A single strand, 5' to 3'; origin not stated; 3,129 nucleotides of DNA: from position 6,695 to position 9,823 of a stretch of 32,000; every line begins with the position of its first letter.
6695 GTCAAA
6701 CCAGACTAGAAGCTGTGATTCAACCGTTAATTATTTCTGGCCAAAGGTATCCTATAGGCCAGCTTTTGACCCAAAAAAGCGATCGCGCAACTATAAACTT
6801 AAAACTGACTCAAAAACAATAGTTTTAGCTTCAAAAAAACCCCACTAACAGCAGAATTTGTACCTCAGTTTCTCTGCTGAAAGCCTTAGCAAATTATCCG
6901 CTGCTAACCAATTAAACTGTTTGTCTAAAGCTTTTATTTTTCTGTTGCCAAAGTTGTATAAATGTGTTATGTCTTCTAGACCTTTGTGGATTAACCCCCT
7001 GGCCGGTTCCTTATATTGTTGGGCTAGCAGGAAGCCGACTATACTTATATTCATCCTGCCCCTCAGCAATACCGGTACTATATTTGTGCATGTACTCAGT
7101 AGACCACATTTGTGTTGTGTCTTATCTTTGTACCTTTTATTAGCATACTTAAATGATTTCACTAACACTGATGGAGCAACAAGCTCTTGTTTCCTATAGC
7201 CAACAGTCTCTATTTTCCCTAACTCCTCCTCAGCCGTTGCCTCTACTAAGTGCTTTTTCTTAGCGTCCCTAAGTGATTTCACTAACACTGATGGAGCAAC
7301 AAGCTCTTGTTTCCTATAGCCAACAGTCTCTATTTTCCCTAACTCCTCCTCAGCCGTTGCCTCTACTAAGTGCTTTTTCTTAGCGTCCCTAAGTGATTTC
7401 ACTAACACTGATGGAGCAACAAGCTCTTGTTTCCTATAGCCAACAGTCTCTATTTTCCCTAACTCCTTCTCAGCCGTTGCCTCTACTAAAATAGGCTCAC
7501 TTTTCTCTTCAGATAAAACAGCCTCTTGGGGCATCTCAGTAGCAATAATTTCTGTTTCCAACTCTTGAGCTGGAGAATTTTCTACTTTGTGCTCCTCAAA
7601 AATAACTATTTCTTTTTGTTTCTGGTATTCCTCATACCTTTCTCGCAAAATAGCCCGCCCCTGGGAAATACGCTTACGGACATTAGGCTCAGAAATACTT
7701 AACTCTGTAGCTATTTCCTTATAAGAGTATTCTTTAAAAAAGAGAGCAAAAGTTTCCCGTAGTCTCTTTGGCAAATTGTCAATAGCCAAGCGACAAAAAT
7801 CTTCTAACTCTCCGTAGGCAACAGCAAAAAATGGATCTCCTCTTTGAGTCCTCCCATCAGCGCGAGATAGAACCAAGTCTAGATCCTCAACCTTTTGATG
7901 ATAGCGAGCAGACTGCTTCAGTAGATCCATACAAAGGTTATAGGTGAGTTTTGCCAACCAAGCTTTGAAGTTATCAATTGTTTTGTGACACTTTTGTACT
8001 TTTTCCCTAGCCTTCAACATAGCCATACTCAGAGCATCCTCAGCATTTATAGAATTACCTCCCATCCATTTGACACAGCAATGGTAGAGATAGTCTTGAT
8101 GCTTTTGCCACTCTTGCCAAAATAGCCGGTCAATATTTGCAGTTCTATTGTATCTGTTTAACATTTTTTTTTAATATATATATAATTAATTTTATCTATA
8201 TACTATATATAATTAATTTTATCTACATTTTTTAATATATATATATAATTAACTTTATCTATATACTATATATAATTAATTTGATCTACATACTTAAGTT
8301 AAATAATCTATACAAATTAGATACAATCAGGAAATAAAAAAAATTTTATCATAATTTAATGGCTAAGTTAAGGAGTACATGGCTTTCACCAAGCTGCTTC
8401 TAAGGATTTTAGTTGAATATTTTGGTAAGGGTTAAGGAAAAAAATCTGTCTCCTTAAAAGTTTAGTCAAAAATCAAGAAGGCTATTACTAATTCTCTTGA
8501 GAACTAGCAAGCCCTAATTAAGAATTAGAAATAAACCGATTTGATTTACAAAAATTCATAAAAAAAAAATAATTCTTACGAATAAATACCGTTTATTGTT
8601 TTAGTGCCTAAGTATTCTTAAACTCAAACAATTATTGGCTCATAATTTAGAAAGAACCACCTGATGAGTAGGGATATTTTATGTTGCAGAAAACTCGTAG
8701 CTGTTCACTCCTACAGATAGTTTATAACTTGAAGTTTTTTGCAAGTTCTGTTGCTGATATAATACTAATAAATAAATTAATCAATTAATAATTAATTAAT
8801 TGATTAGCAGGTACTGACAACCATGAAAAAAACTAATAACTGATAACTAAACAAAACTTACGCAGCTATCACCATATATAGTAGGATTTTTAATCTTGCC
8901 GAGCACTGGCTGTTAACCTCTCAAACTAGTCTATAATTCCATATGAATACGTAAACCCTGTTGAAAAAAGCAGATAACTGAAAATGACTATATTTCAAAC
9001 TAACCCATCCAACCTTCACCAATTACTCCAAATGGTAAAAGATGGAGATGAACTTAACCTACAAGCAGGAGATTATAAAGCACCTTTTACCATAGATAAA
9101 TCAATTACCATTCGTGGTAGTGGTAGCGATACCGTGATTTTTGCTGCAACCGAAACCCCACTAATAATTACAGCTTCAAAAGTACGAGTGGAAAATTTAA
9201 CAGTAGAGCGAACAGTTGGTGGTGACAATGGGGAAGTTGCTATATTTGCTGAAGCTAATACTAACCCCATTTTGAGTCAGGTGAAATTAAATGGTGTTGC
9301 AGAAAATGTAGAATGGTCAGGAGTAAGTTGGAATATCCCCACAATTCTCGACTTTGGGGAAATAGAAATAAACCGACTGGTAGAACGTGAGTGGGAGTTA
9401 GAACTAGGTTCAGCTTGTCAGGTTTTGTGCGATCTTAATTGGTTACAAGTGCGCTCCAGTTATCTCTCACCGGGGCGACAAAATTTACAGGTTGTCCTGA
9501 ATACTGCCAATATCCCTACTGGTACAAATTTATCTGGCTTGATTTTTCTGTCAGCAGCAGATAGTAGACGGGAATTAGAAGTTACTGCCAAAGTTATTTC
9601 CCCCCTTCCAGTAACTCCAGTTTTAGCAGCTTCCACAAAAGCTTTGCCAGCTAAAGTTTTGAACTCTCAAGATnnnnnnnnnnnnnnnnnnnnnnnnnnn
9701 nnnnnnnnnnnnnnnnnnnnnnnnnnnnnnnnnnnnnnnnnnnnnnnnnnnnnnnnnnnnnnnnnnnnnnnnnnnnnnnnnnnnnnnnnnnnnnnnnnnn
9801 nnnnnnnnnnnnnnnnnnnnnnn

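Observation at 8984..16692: Upf1-like helicase plus single-HKD PLD nuclease gene pair: Mokosh-like / piRNA-machinery-like candidate defence module with non-canonical architecture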

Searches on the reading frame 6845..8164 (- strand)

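Call 8: search_protein_families(library=pfam, proteins=[window:6845-8164:-], max_evalue=0.001)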
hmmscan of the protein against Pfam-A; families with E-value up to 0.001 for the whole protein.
window:6845-8164:- (439 aa): 4 families
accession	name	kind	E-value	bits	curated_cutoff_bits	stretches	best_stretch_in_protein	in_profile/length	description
PF08281.18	Sigma70_r4_2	-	5.6e-12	45.6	25.7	1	126-171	6-52/54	Sigma-70, region 4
PF04542.20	Sigma70_r2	-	1.2e-06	28.7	24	1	20-87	3-70/71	Sigma-70 region 2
PF04545.22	Sigma70_r4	-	4.2e-06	26.6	24.1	1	127-175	1-50/50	Sigma-70, region 4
PF06628.17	Catalase-rel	-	0.00092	19.8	30.1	0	251-278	11-37/65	Catalase-related immune-responsive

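Call 63: search_protein_families(library=padloc, proteins=[window:6845-8164:-], max_evalue=0.001)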
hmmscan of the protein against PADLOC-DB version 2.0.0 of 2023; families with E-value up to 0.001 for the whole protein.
window:6845-8164:- (439 aa): 0 families

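Call 64: search_protein_families(library=ncbifam, proteins=[window:6845-8164:-], max_evalue=0.001)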
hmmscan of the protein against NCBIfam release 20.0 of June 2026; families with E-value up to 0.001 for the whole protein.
window:6845-8164:- (439 aa): 44 families (the best 25 are shown)
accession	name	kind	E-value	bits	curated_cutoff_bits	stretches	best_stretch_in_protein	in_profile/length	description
TIGR02985.1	Sig70_bacteroi1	subfamily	1.6e-18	67.4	126.4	1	17-175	5-160/162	RNA polymerase sigma-70 factor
TIGR02937.1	sigma70-ECF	superfamily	2e-18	66.6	42.9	1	19-176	7-164/165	sigma-70 family RNA polymerase sigma factor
NF058625.1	sigma_PG0214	equivalog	6.4e-16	58.5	130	1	15-184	6-168/170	GFO_1088 family ECF-type sigma factor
NF007223.0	PRK09641.1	equivalog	2.1e-13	50.5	209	1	22-178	27-185/187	RNA polymerase sigma factor SigW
NF008888.0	PRK11922.1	equivalog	2.5e-12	46.9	204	1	37-180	53-199/231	RNA polymerase sigma factor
NF007229.0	PRK09647.1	equivalog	3.9e-12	46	265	1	20-185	51-210/220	RNA polymerase sigma factor SigE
NF007216.0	PRK09638.1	equivalog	4.3e-11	42.9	194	1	19-179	24-176/180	RNA polymerase sigma factor SigY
NF007225.0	PRK09643.1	equivalog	1.4e-10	41.2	190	1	15-187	29-192/204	RNA polymerase sigma factor SigM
TIGR02959.1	SigZ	equivalog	2.1e-10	40.7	168.65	1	19-178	1-149/170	RNA polymerase sigma factor SigZ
TIGR02948.1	SigW_bacill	equivalog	2.9e-10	40.5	243.1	1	22-177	27-184/187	RNA polymerase sigma factor SigW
NF009174.0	PRK12522.1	equivalog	3.5e-10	40.2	217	1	22-180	12-170/175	RNA polymerase sigma factor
NF007215.0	PRK09637.1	equivalog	1.2e-09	38.4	212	1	17-178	5-155/181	RNA polymerase sigma factor SigZ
NF008891.0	PRK11924.1-5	subfamily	2e-09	37.8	259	1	41-176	30-162/171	RNA polymerase sigma factor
NF004113.0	PRK05602.1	equivalog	3.6e-09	36.6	208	1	34-184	65-208/211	RNA polymerase sigma factor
NF009190.0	PRK12538.1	equivalog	1.3e-08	34.8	303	1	20-180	70-222/233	RNA polymerase sigma factor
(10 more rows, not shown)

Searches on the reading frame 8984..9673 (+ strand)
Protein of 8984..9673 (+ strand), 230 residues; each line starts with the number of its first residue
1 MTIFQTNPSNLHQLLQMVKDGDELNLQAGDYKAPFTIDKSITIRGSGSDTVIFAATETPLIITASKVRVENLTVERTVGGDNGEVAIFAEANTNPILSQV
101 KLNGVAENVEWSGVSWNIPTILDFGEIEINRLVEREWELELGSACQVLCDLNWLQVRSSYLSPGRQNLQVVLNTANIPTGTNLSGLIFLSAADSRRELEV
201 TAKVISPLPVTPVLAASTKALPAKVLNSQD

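Call 23: search_protein_families(library=padloc, proteins=[window:8984-9673:+], max_evalue=1)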
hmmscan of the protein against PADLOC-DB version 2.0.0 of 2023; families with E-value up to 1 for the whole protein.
window:8984-9673:+ (230 aa): 0 families

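Call 24: search_protein_families(library=pfam, proteins=[window:8984-9673:+], max_evalue=1)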
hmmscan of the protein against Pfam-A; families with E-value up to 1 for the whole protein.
window:8984-9673:+ (230 aa): 1 family
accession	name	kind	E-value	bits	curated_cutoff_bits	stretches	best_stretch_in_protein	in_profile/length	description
PF00712.24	DNA_pol3_beta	-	0.047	14.3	24.4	0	90-118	23-51/120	DNA polymerase III beta subunit, N-terminal domain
